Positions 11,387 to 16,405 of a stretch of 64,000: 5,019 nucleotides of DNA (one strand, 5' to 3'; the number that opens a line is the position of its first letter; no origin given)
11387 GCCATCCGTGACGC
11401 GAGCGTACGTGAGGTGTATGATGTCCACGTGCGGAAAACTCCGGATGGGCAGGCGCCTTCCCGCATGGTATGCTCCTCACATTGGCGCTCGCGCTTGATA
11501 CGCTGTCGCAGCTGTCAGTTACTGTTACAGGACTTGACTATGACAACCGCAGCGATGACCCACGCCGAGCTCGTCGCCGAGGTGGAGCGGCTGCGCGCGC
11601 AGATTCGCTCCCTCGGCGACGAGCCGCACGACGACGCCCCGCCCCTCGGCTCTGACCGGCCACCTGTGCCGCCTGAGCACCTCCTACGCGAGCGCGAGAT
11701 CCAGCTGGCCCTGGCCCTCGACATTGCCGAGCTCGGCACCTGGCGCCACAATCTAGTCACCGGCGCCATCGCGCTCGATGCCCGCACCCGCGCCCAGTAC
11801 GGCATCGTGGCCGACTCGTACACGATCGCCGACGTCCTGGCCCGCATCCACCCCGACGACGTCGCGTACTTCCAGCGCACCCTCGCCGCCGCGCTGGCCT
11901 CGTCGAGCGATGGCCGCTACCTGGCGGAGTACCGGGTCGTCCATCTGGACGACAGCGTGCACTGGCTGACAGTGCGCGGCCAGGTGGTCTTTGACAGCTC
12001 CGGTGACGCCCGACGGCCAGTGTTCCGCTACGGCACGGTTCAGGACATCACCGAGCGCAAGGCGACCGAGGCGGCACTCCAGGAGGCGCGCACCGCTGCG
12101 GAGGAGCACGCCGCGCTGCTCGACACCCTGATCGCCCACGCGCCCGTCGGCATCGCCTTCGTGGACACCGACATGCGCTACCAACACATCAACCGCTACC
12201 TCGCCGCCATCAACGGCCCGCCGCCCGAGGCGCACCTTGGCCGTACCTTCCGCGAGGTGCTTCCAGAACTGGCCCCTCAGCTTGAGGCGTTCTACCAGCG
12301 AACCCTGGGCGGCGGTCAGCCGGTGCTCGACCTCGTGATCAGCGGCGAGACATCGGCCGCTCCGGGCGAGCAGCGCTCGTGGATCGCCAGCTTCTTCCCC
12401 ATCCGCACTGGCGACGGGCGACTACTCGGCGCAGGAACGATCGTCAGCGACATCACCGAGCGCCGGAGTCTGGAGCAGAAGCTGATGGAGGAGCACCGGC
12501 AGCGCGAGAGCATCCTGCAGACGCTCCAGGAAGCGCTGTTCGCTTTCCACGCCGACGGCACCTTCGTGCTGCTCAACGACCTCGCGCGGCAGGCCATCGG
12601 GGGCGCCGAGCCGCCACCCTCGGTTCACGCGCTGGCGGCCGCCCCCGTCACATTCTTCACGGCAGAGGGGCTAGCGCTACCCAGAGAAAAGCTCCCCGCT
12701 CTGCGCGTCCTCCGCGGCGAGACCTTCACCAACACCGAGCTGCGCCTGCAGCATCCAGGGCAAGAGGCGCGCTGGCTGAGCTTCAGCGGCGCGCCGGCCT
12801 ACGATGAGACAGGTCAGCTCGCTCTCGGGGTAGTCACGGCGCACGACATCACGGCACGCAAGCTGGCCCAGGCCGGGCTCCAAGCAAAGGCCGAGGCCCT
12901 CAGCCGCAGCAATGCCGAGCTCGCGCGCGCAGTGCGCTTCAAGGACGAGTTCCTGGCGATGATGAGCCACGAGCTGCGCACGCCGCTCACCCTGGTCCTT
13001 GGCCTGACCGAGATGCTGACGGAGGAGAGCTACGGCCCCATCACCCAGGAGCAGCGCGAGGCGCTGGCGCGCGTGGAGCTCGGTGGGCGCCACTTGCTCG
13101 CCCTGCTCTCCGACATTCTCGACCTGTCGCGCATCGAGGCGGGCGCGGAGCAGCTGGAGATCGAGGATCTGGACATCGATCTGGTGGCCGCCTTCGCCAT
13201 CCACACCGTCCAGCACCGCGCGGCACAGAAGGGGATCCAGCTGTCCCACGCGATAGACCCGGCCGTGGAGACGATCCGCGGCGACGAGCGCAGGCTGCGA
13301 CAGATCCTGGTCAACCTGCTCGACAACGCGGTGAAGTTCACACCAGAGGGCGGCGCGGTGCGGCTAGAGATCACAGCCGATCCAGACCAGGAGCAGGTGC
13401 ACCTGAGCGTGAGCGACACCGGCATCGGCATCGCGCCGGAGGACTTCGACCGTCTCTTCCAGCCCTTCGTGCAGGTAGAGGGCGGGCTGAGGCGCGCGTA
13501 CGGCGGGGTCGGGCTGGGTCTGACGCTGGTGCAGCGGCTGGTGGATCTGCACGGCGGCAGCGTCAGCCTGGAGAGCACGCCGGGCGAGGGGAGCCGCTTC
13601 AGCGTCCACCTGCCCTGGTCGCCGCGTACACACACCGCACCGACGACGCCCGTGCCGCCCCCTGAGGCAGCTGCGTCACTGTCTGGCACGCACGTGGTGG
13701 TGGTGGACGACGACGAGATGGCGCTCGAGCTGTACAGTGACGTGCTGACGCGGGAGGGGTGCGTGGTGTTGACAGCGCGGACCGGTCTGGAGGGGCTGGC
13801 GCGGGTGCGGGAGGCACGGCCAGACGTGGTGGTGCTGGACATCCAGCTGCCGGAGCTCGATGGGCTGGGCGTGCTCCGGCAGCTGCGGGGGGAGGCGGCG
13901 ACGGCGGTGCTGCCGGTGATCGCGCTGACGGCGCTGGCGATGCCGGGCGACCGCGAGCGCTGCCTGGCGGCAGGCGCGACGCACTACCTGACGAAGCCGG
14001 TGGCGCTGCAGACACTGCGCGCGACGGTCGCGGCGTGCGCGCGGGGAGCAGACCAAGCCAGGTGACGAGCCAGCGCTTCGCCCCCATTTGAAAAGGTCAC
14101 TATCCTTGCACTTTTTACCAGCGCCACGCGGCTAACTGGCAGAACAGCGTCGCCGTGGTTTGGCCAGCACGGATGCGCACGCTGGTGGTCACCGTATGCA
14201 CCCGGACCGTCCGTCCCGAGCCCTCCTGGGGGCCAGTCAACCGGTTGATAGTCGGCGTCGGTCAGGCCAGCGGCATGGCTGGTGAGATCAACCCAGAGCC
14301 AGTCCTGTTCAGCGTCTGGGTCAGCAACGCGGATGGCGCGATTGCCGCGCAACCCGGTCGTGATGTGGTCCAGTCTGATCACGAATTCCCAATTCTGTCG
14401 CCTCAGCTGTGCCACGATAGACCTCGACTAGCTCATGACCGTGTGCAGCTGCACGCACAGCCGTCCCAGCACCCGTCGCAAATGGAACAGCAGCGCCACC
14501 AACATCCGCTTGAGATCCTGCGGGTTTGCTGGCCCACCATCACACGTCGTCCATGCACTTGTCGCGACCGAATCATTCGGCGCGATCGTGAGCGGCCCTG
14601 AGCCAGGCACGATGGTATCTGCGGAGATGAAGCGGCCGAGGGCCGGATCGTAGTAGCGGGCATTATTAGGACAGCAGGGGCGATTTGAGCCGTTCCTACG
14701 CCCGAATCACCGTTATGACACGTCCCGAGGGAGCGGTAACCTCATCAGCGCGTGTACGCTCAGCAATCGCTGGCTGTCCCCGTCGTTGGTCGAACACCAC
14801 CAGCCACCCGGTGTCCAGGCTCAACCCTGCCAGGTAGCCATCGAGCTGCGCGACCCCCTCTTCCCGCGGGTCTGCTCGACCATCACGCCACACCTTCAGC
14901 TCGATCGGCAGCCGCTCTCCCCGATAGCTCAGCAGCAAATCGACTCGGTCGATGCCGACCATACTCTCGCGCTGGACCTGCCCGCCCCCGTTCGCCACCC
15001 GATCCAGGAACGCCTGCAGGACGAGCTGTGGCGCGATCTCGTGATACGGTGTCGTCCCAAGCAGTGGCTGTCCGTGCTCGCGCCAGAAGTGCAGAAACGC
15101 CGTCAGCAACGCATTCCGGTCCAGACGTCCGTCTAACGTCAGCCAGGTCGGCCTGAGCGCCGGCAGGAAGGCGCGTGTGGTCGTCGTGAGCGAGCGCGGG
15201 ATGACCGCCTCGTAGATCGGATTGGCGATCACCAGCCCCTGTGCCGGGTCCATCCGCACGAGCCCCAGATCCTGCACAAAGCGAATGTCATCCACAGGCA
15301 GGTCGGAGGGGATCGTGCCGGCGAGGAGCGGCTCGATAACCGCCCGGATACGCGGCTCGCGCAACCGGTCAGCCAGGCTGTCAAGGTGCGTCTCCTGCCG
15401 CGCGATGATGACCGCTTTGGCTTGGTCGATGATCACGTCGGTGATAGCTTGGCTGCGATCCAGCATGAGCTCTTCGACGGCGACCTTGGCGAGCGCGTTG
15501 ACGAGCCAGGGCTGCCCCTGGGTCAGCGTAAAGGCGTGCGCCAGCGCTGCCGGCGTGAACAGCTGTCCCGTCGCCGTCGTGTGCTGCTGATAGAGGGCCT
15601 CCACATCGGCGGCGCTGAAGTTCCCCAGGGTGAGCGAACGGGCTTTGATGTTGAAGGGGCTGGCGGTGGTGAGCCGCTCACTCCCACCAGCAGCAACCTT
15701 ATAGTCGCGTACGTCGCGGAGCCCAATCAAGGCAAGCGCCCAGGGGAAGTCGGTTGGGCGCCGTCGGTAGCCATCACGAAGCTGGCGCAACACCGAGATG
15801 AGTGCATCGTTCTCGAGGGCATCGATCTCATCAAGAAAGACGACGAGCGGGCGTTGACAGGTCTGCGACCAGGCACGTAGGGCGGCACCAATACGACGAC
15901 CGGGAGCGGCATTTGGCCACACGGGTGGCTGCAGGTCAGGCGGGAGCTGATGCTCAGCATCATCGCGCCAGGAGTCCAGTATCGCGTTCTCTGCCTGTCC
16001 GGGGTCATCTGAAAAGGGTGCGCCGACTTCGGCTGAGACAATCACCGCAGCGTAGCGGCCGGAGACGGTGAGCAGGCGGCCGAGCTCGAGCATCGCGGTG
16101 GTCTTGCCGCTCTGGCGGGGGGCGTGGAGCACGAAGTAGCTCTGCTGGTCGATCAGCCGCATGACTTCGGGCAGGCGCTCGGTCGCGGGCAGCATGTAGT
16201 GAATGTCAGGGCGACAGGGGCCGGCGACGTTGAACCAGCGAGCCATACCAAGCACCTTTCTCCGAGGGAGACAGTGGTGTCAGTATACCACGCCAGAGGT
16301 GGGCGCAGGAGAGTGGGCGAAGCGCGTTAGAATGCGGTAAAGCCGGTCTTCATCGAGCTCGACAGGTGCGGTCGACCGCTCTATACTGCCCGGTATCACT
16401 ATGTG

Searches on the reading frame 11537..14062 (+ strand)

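Call 103: search_protein_families(library=pfam, proteins=[window:11537-14062:+], max_evalue=0.0001)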
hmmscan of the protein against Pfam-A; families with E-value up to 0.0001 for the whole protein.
window:11537-14062:+ (842 aa): 6 families
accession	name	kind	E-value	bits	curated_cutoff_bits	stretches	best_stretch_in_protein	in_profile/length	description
PF02518.31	HATPase_c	-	2.3e-33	115.4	26.4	1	582-694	1-109/111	Histidine kinase-, DNA gyrase B-, and HSP90-like ATPase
PF08448.16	PAS_4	-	1.8e-29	102.6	23.1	2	201-310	3-109/110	PAS fold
PF00072.30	Response_reg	-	1.7e-26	93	30.2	1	720-831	1-110/111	Response regulator receiver domain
PF00512.31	HisKA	-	4.9e-19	68.6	26.9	1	469-536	2-66/66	His Kinase A (phospho-acceptor) domain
PF08447.18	PAS_3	-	1e-13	51.8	25.6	1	97-159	23-83/89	PAS fold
PF13426.13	PAS_9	-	1.3e-08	35.4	27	0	387-440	54-103/103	PAS domain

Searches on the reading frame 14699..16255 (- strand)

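Call 103: search_protein_families(library=pfam, proteins=[window:14699-16255:-], max_evalue=0.0001)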
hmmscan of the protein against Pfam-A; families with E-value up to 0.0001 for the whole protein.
window:14699-16255:- (519 aa): 3 families
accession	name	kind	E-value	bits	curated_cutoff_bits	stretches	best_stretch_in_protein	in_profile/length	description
PF14516.12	AAA_35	-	9.6e-06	25.1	27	1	132-336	124-314/331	AAA-like domain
PF13401.12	AAA_22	-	7.7e-05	23.4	27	0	37-180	4-124/130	AAA domain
PF13191.12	AAA_16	-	8.9e-05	23.5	32.6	0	39-157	25-153/167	AAA ATPase domain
